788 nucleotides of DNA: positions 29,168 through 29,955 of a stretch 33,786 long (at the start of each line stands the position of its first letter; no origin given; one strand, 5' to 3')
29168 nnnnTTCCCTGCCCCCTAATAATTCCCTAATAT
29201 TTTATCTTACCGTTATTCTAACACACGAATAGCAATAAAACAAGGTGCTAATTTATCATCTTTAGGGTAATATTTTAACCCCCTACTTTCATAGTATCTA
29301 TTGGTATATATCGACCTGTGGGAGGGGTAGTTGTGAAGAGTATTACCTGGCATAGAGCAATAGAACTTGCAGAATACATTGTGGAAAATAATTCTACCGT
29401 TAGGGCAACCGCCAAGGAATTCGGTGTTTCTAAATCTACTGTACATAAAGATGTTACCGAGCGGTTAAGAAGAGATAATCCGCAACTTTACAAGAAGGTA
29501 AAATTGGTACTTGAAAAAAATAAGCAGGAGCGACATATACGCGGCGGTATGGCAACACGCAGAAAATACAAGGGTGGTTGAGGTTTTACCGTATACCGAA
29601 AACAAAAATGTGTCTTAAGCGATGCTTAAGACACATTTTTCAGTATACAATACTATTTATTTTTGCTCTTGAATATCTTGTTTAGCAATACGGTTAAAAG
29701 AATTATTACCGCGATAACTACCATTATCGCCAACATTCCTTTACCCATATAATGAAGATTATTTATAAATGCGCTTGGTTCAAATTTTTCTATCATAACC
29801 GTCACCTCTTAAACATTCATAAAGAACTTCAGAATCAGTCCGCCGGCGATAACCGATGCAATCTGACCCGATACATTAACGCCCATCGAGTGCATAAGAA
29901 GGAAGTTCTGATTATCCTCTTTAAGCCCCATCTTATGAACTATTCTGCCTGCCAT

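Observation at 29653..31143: Mn2+ (yybP-ykoY)-like riboswitch controlling a stand-alone OadB-family membrane protein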

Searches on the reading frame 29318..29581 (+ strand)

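Call 7: search_protein_families(library=pfam, proteins=[window:29318-29581:+], max_evalue=0.01)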
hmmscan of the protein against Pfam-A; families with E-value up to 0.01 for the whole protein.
window:29318-29581:+ (87 aa): 5 families
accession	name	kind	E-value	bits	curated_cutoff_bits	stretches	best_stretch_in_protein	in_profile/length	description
PF12116.14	SpoIIID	-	1.1e-37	128.4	27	1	11-85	5-79/82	Stage III sporulation protein D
PF02796.21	HTH_7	-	0.0015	19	23.8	1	22-43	18-39/45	Helix-turn-helix domain of resolvase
PF13384.12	HTH_23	-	0.0054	17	24.6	0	25-44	17-36/50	Homeodomain-like domain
PF13518.12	HTH_28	-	0.0057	17.1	25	0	19-52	7-38/52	Helix-turn-helix domain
PF13542.12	HTH_Tnp_ISL3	-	0.0083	16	27.4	0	18-43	17-44/51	Helix-turn-helix domain of transposase family ISL3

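Call 8: search_protein_families(library=ncbifam, proteins=[window:29318-29581:+], max_evalue=0.01)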
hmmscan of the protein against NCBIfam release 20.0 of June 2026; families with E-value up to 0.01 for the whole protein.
window:29318-29581:+ (87 aa): 3 families
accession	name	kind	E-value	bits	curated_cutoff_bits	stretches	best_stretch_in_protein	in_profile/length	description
TIGR02844.1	spore_III_D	equivalog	3.9e-35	120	111.5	1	10-85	4-79/80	sporulation transcriptional regulator SpoIIID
NF047541.1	telomere_Tpg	equivalog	0.00055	20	90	1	19-71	27-80/183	telomere-protecting terminal protein Tpg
TIGR03879.1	near_KaiC_dom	domain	0.0058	17.1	65.1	1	7-81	13-83/91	probable regulatory domain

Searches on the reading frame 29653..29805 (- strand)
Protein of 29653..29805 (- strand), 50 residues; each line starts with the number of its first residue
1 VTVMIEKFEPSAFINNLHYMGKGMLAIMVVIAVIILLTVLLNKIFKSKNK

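Call 7: search_protein_families(library=pfam, proteins=[window:29653-29805:-], max_evalue=0.01)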
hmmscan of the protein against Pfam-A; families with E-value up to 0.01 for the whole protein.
window:29653-29805:- (50 aa): 0 families

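Call 8: search_protein_families(library=ncbifam, proteins=[window:29653-29805:-], max_evalue=0.01)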
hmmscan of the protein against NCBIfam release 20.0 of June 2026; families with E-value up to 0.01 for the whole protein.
window:29653-29805:- (50 aa): 1 family
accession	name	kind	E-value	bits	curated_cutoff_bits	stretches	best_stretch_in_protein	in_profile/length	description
NF040909.1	OadG_rel_small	subfamily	0.0099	15.9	25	0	22-47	11-36/37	OadG-related small transporter subunit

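Call 55: search_protein_families(library=ncbifam, alignment_id=A3, max_evalue=0.01)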
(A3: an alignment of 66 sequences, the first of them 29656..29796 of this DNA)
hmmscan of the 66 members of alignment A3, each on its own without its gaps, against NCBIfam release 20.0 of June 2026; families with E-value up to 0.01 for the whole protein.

A. member 1, window:29656-29796:- (47 aa): 0 families

B. families by the number of members that match (of 66 scanned): 12 families
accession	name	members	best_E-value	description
NF040909.1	OadG_rel_small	29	1.4e-08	OadG-related small transporter subunit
TIGR04561.1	membra_charge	3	3e-05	TIGR04561 family membrane protein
NF003004.0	PRK03814.1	3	0.00064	oxaloacetate decarboxylase subunit gamma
TIGR01195.1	oadG_fam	3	0.0024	sodium pump decarboxylases, gamma subunit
NF041554.1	SA1362_fam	3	0.0064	SA1362 family protein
NF040912.1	SGM_5486_fam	2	0.00014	SGM_5486 family transporter-associated protein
NF045849.1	ICE_MMCAP2_0565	2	0.00015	Mbov_0395 family pilin-like conjugal transfer protein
NF033232.1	small_YtzI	1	0.0028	YtzI protein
TIGR02138.1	phosphate_pstC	1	0.006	phosphate ABC transporter permease subunit PstC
NF052408.1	NOVXTKCP_fam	1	0.0083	NOVXTKCP family nitrogen cycling protein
NF010126.0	PRK13603.1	1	0.0084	fumarate reductase subunit C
NF045939.1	MHJ_0274_fam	1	0.0092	MHJ_0274 family protein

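Call 56: search_solved_structures(query=A3, max_evalue=1, show_alignments=2)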
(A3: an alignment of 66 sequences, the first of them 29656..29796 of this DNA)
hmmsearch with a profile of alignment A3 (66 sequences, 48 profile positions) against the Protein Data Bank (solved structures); distinct sequences matched with E-value up to 1: 6.
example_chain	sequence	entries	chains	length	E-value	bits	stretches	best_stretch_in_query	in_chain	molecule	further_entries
5uld_A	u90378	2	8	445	0.041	16.4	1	22-44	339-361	Transporter, NadC family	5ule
5ul7_A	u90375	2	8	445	0.087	15.3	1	22-45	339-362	Transporter, NadC family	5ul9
4f35_D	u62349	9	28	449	0.089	15.3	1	22-45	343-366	Transporter, NadC family | DASS family sodium-coupled anion symporter | VcINDY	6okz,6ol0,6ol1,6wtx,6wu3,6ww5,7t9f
9n5n_A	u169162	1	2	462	0.095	15.2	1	22-45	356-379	Transporter, NadC family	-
5lls_A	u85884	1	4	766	0.66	12.5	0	19-44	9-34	Dipeptidyl peptidase 4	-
9jzr_b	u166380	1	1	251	0.81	12.2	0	19-33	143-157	Lhcb-b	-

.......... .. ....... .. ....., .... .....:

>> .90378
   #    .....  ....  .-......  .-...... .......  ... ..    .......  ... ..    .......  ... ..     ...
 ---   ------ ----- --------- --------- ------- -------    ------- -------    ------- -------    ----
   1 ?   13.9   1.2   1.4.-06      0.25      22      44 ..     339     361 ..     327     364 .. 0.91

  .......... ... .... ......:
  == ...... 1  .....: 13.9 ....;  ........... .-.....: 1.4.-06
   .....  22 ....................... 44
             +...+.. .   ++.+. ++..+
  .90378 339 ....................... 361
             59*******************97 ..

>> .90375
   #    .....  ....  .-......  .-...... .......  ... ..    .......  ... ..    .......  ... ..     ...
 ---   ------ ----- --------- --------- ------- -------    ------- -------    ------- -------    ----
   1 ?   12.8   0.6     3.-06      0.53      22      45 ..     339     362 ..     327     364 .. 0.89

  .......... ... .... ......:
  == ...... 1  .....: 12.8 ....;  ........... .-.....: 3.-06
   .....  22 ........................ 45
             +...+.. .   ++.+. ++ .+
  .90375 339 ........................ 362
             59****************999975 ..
